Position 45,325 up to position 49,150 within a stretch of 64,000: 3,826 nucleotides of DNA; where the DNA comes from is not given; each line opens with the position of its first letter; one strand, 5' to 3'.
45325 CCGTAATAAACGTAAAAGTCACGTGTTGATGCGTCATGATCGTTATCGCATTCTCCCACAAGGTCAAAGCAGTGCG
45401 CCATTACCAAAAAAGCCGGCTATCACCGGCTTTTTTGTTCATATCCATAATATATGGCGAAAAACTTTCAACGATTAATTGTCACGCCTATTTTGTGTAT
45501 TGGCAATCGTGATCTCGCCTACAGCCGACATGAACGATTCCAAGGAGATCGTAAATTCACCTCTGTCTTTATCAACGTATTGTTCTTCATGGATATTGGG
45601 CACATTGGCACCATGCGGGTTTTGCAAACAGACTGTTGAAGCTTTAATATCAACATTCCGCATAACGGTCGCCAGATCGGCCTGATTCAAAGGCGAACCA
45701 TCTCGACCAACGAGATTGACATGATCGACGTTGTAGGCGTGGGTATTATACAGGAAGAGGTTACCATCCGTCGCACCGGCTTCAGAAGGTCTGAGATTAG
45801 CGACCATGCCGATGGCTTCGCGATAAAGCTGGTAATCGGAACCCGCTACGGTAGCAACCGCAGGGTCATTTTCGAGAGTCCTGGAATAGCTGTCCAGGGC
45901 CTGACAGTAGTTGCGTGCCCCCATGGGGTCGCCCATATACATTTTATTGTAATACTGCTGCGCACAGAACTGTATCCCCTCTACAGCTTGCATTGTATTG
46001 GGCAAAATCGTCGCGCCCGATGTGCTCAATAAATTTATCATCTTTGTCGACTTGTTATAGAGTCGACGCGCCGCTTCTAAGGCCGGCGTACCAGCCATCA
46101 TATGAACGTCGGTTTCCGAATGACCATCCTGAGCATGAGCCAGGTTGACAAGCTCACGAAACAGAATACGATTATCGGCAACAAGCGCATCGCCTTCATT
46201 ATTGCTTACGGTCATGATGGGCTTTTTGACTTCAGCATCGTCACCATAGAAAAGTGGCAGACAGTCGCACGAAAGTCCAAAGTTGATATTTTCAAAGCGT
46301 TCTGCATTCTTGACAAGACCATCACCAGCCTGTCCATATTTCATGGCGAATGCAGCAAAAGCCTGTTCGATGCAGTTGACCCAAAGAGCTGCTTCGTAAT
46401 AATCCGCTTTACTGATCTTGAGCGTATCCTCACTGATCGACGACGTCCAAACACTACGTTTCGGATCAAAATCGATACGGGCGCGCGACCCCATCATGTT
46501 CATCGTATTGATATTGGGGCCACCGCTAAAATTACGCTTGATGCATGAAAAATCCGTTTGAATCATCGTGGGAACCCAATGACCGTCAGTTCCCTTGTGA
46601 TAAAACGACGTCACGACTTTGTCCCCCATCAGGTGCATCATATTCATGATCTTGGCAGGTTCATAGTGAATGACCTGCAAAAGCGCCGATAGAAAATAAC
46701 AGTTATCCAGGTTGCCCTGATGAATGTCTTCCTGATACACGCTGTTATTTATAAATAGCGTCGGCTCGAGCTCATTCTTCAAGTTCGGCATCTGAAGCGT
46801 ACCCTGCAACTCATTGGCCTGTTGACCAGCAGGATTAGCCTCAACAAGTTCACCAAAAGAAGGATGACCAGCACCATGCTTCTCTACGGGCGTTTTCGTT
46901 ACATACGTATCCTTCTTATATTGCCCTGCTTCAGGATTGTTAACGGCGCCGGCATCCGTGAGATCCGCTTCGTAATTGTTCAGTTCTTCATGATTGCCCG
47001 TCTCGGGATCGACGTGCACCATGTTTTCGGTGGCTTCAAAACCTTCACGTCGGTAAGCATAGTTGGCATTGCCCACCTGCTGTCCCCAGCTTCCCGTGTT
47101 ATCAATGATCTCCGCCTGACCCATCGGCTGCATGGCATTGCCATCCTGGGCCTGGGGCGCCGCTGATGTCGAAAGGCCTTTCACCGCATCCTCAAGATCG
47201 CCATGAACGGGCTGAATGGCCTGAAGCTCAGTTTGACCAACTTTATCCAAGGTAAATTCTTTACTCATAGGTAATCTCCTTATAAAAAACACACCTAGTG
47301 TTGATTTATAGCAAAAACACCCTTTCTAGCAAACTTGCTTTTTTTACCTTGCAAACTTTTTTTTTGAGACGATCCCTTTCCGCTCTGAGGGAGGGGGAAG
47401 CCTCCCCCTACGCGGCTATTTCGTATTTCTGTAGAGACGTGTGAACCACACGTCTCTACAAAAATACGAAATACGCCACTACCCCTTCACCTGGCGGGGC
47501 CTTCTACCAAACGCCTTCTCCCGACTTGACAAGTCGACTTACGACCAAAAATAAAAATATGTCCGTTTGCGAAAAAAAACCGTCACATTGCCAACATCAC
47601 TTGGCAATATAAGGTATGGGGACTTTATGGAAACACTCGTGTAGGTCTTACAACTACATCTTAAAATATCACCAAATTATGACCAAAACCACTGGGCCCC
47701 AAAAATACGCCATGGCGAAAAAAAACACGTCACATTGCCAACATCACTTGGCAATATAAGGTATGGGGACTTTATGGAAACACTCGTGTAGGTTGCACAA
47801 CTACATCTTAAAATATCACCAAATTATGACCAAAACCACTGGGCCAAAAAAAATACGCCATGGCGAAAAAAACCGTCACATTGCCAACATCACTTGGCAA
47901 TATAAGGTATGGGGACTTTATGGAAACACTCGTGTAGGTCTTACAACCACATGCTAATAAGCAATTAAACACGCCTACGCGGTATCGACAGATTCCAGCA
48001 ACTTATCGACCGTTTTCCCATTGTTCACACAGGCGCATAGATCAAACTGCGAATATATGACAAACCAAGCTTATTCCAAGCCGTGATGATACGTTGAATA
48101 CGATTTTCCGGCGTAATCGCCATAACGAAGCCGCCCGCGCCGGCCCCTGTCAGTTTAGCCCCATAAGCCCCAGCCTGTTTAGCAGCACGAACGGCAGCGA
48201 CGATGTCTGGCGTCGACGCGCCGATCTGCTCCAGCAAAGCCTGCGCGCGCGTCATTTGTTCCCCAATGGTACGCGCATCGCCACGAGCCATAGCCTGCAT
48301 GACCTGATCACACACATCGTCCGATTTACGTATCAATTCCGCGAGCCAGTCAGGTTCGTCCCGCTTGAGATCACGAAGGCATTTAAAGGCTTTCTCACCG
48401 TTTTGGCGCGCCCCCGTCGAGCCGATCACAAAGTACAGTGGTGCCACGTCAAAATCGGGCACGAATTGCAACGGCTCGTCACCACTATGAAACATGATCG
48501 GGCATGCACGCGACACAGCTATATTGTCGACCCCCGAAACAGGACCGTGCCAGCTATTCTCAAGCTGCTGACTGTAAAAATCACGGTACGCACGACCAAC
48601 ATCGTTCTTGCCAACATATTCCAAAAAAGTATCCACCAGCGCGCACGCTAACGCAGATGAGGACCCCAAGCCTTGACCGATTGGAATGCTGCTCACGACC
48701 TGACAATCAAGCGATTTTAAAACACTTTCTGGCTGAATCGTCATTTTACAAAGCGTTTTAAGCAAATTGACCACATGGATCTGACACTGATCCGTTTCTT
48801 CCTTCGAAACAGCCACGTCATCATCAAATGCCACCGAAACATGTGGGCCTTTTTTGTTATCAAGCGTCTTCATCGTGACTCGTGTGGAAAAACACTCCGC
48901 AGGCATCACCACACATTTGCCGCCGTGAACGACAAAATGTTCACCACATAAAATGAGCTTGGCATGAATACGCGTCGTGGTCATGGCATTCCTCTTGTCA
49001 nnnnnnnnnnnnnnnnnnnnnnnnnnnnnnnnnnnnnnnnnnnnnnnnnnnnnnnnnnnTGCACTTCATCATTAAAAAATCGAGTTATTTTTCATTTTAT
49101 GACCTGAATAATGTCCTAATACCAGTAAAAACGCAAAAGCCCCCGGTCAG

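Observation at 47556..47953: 147-bp near-perfect tandem repeat (about 2.7 copies), each unit carrying a 20-bp palindrome, upstream of the calpain-like gene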

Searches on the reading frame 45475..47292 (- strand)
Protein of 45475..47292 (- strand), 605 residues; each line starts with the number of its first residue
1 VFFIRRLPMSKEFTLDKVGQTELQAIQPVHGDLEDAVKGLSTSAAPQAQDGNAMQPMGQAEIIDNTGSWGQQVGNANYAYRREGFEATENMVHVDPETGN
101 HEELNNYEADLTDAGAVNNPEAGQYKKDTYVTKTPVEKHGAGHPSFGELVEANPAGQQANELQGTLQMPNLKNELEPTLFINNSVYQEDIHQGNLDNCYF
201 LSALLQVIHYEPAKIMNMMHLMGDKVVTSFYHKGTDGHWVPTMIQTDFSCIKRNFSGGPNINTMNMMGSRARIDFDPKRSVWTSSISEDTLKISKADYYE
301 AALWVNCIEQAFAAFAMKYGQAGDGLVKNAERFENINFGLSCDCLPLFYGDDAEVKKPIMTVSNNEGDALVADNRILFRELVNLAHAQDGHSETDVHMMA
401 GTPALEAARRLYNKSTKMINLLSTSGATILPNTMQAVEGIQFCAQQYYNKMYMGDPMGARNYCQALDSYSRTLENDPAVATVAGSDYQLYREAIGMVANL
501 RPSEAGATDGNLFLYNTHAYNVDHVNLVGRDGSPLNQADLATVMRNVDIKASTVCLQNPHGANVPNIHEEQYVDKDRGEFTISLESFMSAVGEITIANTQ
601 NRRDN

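Call 9: search_protein_families(library=pfam, proteins=[window:45475-47292:-])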
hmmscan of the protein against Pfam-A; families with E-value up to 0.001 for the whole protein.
window:45475-47292:- (605 aa): 1 family
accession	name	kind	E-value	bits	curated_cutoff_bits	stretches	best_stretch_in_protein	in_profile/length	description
PF00648.27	Peptidase_C2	-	1.9e-05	24.4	23.8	1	176-209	37-69/297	Calpain family cysteine protease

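Call 10: find_encoding_contigs(protein=window:45475-47268:-, flank=3000, max_places=6)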
Protein window:45475-47268:- (597 aa): no gene with exactly this product is on record in the collection.

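Call 13: find_homologous_proteins(query=window:45475-47268:-)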
Query window:45475-47268:- (597 aa): 3 proteins with E <= 0.001 among 8000 candidates.
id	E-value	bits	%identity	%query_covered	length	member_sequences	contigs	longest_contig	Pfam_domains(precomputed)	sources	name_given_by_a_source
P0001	0.0e+0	1376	100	100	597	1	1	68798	PF00648.28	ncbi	-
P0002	1.2e-103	366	37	99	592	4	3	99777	PF00648.28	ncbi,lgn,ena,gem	-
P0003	2.7e-23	101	28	75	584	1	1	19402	PF00648.28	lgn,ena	-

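Call 14: find_encoding_contigs(protein=P0001, flank=3000, max_places=3)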
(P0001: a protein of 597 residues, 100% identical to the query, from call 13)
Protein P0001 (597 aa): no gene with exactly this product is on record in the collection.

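Call 15: find_encoding_contigs(protein=P0002, flank=10000, max_places=6)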
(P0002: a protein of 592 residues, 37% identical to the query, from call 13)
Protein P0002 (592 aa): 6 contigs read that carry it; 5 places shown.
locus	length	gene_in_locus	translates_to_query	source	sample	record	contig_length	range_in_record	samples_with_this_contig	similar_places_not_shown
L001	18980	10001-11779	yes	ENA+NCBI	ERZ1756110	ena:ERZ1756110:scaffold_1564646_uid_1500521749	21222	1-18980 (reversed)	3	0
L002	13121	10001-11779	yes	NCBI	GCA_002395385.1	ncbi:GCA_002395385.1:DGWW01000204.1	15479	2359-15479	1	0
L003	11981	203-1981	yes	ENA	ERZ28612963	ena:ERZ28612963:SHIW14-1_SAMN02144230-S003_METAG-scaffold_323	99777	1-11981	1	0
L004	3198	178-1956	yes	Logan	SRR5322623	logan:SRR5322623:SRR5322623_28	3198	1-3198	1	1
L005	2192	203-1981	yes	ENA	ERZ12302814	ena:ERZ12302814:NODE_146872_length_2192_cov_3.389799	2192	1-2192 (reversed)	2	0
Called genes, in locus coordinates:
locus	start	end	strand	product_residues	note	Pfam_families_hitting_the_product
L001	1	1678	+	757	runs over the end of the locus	PF07728:AAA_5 (faint), PF13401:AAA_22 (faint), PF00004:AAA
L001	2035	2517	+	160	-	-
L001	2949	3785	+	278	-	-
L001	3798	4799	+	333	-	PF01435:Peptidase_M48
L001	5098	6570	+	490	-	-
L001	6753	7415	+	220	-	-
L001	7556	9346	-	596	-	PF00753:Lactamase_B, PF19583:ODP, PF12724:Flavodoxin_5 (weak), PF01613:Flavin_Reduct, PF21349:RUBY_RBDX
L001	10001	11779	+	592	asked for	PF00648:Peptidase_C2 (weak)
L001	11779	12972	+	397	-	-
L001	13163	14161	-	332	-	-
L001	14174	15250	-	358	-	-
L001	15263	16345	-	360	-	-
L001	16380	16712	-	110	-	-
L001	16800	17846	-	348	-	-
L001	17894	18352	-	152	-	-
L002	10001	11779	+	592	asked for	PF00648:Peptidase_C2 (weak)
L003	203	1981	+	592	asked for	PF00648:Peptidase_C2 (weak)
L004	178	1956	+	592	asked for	PF00648:Peptidase_C2 (weak)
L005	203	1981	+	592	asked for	PF00648:Peptidase_C2 (weak)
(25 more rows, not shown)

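Call 56: search_protein_families(library=ncbifam, proteins=[window:45475-47268:-], max_evalue=0.01)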
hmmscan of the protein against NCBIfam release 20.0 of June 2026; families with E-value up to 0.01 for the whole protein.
window:45475-47268:- (597 aa): 0 families

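Call 64: list_cluster_members(proteins=[P0001, P0004])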
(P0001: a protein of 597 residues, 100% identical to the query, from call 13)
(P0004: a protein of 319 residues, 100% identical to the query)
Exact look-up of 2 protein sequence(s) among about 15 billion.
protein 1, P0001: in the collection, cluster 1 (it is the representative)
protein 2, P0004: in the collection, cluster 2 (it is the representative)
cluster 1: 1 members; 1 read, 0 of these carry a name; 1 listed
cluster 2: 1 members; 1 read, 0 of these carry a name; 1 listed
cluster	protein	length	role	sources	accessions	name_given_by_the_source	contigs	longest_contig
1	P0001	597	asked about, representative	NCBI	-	-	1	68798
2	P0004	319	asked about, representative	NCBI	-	-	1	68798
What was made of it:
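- Tried and rejected: The exact proteins are not in the contig index, and their clusters have a single unnamed NCBI member (calls 10, 14, 64).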

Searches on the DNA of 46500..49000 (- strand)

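Call 4: search_rna_families(source=window, start=46500, end=49000, threshold=evalue, max_evalue=10, show_alignments=3)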
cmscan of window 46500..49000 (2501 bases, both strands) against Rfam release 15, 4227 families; matches with E-value up to 10: 8.
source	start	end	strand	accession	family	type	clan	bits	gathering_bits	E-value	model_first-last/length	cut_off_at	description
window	47414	47477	-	RF03293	mir-4672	Gene; miRNA;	-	43.1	98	6.4e-07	1-81/81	no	mir-4672 microRNA precursor family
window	47421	47470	-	RF03831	mir-627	Gene; miRNA;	-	29.5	86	0.00068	1-87/87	no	mir-627 microRNA precursor family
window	47419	47471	-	RF04161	mir-3688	Gene; miRNA;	-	27.7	84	0.008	1-88/88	no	mir-3688 microRNA precursor family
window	47419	47471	+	RF04161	mir-3688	Gene; miRNA;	-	24.9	84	0.046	1-88/88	no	mir-3688 microRNA precursor family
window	48912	48966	+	RF03161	S15-Flavobacteria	Cis-reg; leader;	CL00121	23.1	46.5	5.3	1-66/66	no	S15-Flavobacteria ribosomal protein leader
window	46528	46568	-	RF02703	AsxR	Gene; sRNA;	-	21.9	63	3.1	1-53/53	no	Anti stx2 sRNA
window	47417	47473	-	RF03744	MIR3704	Gene; miRNA;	-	18.1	60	6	1-108/108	no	MIR3704 microRNA precursor family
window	48658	48686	-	RF01099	PK-IAV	Cis-reg;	-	16.1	47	5.9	1-48/48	no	Pseudoknot of influenza A virus gene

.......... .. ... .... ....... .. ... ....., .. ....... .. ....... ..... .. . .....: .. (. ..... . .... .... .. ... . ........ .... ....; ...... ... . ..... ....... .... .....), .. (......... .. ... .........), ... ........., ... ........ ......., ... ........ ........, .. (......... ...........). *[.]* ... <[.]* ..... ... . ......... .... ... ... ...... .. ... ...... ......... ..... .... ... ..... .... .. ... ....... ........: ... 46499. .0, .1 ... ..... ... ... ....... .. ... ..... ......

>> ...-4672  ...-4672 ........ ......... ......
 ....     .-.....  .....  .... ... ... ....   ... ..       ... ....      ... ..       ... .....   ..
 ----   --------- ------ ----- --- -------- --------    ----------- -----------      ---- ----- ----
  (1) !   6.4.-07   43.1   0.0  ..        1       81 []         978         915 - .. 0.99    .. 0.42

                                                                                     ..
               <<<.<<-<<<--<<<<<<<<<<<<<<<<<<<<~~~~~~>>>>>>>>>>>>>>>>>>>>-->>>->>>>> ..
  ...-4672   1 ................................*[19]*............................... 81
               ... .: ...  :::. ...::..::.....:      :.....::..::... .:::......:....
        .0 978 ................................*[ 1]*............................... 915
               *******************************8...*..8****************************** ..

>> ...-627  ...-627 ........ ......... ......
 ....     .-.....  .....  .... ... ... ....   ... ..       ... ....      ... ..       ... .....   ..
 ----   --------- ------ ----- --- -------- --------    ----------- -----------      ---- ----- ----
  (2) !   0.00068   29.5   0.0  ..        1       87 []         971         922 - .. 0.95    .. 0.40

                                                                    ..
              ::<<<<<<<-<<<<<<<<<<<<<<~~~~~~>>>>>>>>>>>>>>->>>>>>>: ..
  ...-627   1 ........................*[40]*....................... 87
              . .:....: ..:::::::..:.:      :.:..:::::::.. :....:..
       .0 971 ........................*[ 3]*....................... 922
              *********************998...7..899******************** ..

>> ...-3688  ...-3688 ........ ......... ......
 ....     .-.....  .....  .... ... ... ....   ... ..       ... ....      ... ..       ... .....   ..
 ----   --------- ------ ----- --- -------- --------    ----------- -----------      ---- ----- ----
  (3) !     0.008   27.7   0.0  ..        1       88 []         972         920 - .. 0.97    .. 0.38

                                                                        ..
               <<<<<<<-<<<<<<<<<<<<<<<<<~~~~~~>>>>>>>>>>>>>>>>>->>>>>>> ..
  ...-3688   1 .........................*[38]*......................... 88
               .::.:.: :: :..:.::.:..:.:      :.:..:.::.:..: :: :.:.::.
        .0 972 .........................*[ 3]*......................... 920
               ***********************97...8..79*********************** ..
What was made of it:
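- On Pxr sRNA family (Myxococcota): No Rfam family matches the array even at E<=10 (call 4).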

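Call 40: build_rna_model(alignment_id=A2, structure=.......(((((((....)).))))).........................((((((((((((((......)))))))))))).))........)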
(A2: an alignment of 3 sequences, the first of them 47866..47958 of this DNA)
Model R1 built from alignment A2 (3 sequences, 94 columns); structure: as given.
model positions 94; base pairs 21; branch points 1; effective number of sequences 1.02; information 0.608 bits per position. Calibrated on 0.2 Mb of random sequence (short: E-values are rough).
structure used (alignment columns):
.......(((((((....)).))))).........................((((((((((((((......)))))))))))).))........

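Call 41: search_with_rna_model(model_id=R1, sources=[window, L001, L003, L006, L007, L008, L009, L010, L011, L012, L013, L014, L015, L016, L017, L018, L019, L020, L021, L022, L023, L024, L025, L026, L027], max_evalue=10)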
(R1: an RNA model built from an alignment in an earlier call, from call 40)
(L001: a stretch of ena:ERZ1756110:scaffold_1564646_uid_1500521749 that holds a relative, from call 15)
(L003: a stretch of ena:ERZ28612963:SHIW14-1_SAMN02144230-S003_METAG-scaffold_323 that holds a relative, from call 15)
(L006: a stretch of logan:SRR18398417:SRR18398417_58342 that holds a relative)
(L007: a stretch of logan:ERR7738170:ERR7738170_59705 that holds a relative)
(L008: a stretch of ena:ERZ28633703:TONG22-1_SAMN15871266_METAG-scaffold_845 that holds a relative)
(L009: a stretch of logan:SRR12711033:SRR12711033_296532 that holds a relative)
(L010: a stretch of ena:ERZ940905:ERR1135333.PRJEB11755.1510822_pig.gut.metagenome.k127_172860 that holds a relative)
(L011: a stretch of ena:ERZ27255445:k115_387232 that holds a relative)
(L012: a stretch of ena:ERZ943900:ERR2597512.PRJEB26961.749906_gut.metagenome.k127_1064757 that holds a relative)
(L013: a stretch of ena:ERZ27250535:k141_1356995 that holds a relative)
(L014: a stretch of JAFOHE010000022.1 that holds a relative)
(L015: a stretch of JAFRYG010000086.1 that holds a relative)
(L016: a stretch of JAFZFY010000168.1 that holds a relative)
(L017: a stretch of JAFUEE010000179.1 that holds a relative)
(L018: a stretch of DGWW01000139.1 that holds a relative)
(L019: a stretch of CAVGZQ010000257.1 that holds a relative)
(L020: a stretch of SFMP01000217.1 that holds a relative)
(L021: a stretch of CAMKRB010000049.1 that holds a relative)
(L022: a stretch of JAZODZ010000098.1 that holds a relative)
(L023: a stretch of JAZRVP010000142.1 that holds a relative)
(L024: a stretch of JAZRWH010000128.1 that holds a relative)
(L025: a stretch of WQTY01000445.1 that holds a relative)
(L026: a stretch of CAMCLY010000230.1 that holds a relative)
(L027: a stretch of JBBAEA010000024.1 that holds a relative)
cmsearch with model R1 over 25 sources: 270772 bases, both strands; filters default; matches with E-value up to 10: 3.
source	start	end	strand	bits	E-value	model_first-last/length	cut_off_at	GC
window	47572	47665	-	123.8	6.8e-28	1-94/94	no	0.37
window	47719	47812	-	119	1.1e-26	1-94/94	no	0.38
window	47865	47958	-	118.7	1.3e-26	1-94/94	no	0.4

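Call 58: search_dna_similar(query=window:47560-47960:+, collection=plasmids, mode=distant, max_evalue=0.01, max_rows=10)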
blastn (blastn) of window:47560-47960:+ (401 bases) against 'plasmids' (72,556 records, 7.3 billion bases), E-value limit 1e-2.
No match.

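Call 59: search_dna_similar(query=window:47560-47960:+, collection=phages, mode=distant, max_evalue=0.01, max_rows=10)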
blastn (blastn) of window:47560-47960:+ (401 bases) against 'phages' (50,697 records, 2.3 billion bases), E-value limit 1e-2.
No match.
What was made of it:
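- Tried and rejected: Plasmid and phage blastn gave no match (calls 58, 59).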
